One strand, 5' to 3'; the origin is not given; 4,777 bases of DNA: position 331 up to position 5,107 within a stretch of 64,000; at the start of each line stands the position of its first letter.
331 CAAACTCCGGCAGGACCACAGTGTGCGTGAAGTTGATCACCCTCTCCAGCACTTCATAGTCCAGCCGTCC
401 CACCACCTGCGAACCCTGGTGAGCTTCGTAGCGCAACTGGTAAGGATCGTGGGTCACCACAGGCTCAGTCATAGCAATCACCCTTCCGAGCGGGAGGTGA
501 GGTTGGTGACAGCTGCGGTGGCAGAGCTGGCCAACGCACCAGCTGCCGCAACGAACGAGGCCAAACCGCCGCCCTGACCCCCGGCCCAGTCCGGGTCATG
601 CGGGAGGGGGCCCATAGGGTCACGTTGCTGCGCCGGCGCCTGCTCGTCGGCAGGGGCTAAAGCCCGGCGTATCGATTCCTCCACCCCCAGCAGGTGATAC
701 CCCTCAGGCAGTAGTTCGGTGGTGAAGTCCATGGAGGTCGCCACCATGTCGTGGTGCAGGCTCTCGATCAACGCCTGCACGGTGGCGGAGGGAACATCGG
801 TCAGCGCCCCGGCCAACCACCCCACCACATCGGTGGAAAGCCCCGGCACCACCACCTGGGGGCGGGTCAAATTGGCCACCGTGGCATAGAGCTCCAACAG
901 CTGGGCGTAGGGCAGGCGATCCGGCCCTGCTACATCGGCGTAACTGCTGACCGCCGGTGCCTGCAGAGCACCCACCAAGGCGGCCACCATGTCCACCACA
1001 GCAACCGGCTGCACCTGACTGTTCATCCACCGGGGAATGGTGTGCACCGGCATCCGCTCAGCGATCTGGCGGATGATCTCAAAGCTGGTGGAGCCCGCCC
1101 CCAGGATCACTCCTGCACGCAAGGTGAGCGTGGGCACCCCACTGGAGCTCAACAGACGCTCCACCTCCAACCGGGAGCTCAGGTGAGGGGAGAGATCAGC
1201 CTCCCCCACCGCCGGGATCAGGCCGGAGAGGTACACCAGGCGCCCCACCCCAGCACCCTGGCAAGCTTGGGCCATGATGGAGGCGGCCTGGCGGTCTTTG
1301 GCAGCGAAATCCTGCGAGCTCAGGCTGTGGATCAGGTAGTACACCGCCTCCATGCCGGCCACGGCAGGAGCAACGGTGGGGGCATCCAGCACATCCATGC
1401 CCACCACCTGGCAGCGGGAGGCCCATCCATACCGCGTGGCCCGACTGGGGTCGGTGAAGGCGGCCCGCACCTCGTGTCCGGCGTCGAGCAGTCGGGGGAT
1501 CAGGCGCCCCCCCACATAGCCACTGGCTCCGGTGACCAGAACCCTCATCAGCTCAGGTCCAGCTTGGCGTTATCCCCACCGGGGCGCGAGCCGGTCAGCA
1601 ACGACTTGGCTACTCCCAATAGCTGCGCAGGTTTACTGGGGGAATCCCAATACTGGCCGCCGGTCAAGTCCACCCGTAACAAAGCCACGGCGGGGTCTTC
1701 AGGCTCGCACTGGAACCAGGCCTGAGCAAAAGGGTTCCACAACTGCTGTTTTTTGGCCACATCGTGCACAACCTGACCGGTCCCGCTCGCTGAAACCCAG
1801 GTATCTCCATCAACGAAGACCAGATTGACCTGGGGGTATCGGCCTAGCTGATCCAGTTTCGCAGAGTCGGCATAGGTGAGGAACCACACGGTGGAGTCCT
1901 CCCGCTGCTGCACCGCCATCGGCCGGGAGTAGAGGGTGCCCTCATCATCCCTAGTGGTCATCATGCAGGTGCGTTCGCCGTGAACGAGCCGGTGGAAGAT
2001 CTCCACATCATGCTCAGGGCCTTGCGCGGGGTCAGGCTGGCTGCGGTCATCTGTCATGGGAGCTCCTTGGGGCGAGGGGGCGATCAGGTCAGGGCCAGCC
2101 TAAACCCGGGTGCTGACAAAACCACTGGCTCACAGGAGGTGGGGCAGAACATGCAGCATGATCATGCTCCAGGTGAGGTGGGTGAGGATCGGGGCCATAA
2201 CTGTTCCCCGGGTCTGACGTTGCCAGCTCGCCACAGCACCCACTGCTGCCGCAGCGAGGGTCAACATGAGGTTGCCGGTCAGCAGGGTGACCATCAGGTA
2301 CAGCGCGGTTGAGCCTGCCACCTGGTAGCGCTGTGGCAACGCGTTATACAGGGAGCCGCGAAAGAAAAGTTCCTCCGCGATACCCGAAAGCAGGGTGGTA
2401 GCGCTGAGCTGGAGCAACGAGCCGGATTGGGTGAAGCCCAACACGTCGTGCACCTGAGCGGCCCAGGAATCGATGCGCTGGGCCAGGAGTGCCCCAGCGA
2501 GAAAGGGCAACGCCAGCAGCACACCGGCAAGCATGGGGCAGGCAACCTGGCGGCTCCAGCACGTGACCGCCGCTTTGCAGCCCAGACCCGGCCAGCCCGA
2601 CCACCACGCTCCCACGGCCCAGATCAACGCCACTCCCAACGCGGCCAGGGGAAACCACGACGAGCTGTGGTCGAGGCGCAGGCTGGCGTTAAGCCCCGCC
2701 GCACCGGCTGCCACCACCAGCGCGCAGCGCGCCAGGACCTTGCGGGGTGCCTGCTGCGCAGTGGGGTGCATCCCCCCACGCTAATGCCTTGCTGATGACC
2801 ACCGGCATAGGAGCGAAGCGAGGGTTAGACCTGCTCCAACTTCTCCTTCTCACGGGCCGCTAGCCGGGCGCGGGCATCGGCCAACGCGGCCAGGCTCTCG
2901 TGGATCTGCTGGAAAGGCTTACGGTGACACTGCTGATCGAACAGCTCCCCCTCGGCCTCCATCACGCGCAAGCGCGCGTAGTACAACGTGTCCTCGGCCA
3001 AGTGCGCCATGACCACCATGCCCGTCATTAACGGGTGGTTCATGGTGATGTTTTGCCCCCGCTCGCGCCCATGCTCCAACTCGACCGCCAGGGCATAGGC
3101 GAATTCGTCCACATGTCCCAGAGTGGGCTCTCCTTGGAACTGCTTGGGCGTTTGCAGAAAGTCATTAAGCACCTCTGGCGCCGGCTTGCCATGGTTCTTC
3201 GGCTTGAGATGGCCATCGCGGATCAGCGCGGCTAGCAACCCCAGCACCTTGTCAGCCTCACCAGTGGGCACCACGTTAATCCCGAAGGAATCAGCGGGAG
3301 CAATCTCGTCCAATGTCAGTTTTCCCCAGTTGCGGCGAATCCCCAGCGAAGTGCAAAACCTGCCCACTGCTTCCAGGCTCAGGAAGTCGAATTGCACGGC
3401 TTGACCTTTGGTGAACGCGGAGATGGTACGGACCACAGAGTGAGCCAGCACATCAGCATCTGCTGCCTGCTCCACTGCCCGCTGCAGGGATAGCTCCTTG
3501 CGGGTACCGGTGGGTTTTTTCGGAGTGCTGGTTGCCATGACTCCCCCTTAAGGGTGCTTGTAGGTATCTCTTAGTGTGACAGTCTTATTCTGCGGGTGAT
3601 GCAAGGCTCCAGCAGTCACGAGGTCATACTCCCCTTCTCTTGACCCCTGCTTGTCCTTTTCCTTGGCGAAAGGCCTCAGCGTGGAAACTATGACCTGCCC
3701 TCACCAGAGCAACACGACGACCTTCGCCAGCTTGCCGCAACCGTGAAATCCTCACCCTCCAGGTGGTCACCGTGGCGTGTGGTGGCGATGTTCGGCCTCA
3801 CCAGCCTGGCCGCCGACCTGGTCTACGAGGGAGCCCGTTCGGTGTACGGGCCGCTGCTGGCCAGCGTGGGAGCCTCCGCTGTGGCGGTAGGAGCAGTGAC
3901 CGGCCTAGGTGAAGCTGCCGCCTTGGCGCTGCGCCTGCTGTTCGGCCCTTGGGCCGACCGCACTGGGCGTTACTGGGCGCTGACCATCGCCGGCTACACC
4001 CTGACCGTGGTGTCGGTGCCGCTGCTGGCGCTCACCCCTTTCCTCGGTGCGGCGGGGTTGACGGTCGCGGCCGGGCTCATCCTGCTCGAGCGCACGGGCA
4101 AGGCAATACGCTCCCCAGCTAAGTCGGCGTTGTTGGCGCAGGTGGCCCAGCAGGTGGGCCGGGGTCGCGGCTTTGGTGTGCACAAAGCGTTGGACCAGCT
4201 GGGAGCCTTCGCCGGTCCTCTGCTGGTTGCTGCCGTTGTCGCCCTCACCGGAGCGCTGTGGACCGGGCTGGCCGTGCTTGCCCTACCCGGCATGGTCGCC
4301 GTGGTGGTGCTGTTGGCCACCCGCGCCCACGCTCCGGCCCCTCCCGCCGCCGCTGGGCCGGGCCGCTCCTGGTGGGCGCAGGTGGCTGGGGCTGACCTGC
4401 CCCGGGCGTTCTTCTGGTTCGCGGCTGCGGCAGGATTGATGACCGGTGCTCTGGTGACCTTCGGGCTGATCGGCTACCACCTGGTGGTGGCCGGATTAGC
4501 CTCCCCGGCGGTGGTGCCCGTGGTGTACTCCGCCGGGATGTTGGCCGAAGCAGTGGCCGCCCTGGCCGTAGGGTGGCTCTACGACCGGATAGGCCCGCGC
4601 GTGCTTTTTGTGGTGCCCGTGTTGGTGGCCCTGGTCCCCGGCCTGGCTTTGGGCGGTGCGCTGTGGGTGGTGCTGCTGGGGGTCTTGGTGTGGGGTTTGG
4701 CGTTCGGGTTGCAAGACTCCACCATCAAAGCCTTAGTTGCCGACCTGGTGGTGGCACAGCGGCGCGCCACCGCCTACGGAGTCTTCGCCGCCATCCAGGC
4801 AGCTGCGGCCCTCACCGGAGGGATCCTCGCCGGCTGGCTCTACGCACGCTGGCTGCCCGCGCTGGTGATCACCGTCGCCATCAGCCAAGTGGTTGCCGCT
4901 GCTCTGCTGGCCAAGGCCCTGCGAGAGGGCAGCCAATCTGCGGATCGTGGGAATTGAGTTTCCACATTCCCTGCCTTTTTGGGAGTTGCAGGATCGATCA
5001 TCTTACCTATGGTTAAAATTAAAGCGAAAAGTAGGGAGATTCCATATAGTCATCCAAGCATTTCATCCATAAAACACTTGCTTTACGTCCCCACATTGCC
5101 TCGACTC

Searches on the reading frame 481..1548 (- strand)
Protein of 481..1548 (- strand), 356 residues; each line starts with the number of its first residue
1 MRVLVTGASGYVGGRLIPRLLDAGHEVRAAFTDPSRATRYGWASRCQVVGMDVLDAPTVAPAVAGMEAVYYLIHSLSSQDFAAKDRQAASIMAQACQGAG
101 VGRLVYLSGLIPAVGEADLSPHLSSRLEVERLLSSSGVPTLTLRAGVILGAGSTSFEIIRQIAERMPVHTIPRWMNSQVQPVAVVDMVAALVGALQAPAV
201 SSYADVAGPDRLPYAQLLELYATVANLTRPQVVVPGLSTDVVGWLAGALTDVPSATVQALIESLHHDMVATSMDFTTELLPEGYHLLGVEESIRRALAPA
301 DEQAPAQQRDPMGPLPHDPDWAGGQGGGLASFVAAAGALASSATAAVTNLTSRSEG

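Call 95: search_protein_families(library=padloc, alignment_id=A6, max_evalue=0.00001)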
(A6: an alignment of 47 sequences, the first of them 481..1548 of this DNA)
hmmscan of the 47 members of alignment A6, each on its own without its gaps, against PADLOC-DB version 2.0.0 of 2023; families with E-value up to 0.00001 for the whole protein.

A. member 1, window:481-1548:- (356 aa): 0 families

B. families by the number of members that match (of 47 scanned): 46 families (the first 25 are shown)
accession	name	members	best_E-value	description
PDLC04135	mad3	1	2e-28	mads_3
PDLC04178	HEC-01A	1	4.6e-12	-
PDLC04134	mad2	1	5.4e-12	mads_2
PDLC04393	PDC-M07A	1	7.5e-10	-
PDLC00277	PtuA1|PtuA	1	1.8e-09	AAA ATPase domain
PDLC04559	PDC-M28B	1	3.2e-09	-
PDLC00069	GajA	1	3.2e-09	AAA ATPase domain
PDLC00278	PtuA1|PtuA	1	4.4e-09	AAA ATPase domain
PDLC00073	GajA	1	6.3e-09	AAA ATPase domain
PDLC02979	AriA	1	1e-08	-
PDLC00096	GajA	1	1.4e-08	AAA ATPase domain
PDLC00298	PtuA1|PtuA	1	2.1e-08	AAA ATPase domain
PDLC00072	GajA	1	2.7e-08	AAA ATPase domain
PDLC00067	GajA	1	4.5e-08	AAA ATPase domain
PDLC04175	HEC-01A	1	4.9e-08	-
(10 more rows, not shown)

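Call 96: search_protein_families(library=pfam, alignment_id=A6, max_evalue=1e-8)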
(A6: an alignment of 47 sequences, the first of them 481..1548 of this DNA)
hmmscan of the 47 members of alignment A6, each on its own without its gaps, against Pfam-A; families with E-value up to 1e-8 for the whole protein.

A. member 1, window:481-1548:- (356 aa): 3 families
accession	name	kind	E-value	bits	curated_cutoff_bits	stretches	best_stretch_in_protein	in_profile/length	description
PF13460.12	NAD_binding_10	-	1.1e-17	65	27.2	1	7-173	1-170/184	NAD(P)H-binding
PF05368.20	NmrA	-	2.8e-12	47.3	27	1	2-162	4-167/298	NmrA-like family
PF01370.27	Epimerase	-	2e-10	40.9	20.9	1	3-199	1-229/240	NAD dependent epimerase/dehydratase family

B. families by the number of members that match (of 47 scanned): 76 families (the first 25 are shown)
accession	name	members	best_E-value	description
PF00521.26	DNA_topoisoIV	1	1.1e-149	DNA gyrase/topoisomerase IV, subunit A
PF03796.21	DnaB_C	1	1.3e-109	DnaB-like helicase C terminal domain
PF03023.19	MurJ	1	1.6e-81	Lipid II flippase MurJ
PF00308.24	Bac_DnaA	1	7.9e-76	Bacterial DnaA ATPAse domain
PF03989.18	DNA_gyraseA_C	1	1.6e-68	DNA gyrase C-terminal domain, beta-propeller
PF00563.25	EAL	1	2.9e-66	EAL domain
PF00204.31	DNA_gyraseB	1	9.1e-60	DNA gyrase B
PF00912.28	Transgly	1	4.9e-57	Transglycosylase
PF13614.12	AAA_31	1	2e-55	AAA domain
PF02096.25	60KD_IMP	1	5.5e-51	60Kd inner membrane protein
PF07992.20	Pyr_redox_2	1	1.4e-48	Pyridine nucleotide-disulphide oxidoreductase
PF02527.21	GidB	1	6.9e-46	rRNA small subunit methyltransferase G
PF19516.4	DUF6049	1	9.7e-43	Family of unknown function (DUF6049)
PF07478.18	Dala_Dala_lig_C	1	1.7e-42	D-ala D-ala ligase C-terminus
PF01520.23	Amidase_3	1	1.3e-41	N-acetylmuramoyl-L-alanine amidase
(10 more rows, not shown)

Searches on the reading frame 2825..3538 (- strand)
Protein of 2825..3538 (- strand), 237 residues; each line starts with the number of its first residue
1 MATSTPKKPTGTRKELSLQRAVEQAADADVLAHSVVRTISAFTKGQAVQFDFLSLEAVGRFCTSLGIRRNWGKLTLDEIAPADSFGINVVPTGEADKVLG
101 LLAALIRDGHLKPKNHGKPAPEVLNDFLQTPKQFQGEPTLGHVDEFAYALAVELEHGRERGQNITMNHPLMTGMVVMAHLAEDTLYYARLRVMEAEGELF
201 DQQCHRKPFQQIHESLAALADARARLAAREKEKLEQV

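Call 6: search_protein_families(library=pfam, proteins=[window:2825-3538:-], max_evalue=1)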
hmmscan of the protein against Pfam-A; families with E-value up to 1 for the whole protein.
window:2825-3538:- (237 aa): 2 families
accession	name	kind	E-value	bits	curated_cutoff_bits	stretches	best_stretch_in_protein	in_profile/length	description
PF18905.5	DUF5661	-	4.9e-07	30.4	27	1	144-195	18-64/65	Protein of unknown function (DUF5661)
PF01025.24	GrpE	-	0.066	13.3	25.8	1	143-214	71-134/165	GrpE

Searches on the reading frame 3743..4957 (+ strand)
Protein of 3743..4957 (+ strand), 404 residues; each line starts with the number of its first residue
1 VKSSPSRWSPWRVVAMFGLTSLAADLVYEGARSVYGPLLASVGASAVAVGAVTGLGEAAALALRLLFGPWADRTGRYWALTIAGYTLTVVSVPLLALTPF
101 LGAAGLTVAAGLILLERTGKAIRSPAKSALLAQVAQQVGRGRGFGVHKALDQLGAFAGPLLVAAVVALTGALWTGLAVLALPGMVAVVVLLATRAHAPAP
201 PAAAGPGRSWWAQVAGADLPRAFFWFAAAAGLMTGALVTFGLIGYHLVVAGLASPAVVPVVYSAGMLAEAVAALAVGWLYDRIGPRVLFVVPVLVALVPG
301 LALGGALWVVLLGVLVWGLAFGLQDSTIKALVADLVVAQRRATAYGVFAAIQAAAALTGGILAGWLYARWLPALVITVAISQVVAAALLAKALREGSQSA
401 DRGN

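Call 6: search_protein_families(library=pfam, proteins=[window:3743-4957:+], max_evalue=1)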
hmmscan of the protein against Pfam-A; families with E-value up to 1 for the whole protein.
window:3743-4957:+ (404 aa): 1 family
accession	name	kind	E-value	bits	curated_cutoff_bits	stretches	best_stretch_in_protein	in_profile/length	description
PF07690.21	MFS_1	-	8.8e-25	87.8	33.4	2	30-303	14-285/347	Major Facilitator Superfamily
